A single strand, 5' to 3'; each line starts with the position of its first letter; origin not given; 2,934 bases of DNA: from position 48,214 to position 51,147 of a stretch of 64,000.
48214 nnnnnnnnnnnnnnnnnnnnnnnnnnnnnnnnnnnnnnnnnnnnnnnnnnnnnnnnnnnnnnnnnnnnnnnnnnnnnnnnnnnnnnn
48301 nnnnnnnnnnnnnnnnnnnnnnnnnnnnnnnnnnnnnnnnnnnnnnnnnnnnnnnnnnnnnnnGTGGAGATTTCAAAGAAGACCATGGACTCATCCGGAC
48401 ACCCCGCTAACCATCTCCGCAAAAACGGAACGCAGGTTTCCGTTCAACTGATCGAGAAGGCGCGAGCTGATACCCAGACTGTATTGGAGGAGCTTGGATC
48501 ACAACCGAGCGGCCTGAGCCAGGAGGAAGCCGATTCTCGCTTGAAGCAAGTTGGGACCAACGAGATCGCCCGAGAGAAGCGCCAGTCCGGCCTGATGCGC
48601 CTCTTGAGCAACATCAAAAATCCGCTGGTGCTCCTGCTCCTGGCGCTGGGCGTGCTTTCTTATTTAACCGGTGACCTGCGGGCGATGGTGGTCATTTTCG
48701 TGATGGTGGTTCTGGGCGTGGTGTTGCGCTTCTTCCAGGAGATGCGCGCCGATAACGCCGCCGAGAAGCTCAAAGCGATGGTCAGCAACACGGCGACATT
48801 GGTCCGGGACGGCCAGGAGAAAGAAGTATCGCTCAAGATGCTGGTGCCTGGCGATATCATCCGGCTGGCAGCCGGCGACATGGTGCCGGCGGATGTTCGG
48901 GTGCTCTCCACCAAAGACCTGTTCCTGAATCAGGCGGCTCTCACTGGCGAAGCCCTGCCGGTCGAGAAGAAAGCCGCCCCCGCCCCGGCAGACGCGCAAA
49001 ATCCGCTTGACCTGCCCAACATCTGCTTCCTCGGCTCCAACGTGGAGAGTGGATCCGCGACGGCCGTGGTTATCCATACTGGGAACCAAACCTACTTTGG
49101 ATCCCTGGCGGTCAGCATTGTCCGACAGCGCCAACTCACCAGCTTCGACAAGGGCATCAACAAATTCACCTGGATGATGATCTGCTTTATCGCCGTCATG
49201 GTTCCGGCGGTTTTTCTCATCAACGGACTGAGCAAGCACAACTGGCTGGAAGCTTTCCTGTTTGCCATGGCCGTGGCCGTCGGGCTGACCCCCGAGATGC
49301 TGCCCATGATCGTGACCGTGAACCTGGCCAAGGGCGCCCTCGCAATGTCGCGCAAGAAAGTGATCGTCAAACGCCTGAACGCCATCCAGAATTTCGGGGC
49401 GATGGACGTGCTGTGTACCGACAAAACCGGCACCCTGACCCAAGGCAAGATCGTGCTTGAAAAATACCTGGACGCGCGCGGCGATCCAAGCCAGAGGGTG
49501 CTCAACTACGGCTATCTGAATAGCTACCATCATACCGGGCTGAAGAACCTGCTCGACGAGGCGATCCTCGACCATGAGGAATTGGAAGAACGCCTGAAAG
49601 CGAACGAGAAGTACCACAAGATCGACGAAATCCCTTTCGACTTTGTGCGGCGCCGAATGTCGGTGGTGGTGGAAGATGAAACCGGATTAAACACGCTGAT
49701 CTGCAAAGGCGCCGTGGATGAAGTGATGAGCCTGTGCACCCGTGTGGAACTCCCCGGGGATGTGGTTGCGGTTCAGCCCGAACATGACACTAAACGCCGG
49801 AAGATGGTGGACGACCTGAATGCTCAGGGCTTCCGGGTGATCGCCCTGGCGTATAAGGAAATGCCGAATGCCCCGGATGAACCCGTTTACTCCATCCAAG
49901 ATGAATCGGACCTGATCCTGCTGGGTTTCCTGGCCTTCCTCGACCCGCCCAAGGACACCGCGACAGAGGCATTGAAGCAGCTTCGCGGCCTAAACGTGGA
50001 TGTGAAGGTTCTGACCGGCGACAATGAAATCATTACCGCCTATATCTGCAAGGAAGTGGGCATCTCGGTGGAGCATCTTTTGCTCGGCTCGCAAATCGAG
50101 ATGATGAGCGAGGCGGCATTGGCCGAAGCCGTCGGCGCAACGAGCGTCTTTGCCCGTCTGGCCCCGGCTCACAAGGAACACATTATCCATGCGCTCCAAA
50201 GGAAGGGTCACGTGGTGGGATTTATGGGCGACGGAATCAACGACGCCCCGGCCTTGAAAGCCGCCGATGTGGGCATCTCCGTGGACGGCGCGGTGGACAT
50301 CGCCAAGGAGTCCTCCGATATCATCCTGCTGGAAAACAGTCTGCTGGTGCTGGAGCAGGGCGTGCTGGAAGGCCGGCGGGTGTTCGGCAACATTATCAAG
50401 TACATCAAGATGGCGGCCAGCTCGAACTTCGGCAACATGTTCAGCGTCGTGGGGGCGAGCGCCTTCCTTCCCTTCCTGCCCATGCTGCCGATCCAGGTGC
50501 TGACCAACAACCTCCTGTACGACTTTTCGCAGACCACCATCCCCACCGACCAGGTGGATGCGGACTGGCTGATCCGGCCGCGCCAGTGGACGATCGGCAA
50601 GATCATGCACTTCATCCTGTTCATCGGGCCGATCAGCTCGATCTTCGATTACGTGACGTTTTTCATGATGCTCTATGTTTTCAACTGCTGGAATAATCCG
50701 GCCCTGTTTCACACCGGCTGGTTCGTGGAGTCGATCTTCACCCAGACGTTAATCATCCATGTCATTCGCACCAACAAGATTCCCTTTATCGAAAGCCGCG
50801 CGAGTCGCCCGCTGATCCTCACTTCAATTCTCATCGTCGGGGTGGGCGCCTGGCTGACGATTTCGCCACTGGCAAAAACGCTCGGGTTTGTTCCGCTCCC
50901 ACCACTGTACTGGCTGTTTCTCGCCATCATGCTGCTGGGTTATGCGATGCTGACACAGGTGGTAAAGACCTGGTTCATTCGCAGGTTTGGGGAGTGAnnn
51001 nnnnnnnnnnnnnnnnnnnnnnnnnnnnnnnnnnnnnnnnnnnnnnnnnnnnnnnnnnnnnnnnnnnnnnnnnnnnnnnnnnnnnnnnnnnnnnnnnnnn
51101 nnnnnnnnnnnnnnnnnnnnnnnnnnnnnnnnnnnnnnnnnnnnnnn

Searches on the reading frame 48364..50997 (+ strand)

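Call 18: search_protein_families(library=pfam, proteins=[window:48364-50997:+], max_evalue=0.01)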
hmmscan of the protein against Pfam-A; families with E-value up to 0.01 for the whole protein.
window:48364-50997:+ (877 aa): 6 families
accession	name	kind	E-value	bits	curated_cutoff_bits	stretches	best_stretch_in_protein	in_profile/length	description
PF00122.25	E1-E2_ATPase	-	2.9e-43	147.9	28.1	1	139-331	2-181/181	E1-E2 ATPase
PF00689.26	Cation_ATPase_C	-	3.7e-18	66.4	27.3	1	704-869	1-174/175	Cation transporting ATPase, C-terminus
PF00702.32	Hydrolase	-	3.3e-17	63.9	26.4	1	347-635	1-191/191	haloacid dehalogenase-like hydrolase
PF00690.31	Cation_ATPase_N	-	1.1e-16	60.6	20.4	1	35-99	4-69/69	Cation transporter/ATPase, N-terminus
PF13246.12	Cation_ATPase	-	1.2e-09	38.5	21.7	1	412-461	41-91/91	Cation transport ATPase (P-type)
PF08282.18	Hydrolase_3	-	0.0091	16.2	20.9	0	607-658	195-246/255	haloacid dehalogenase-like hydrolase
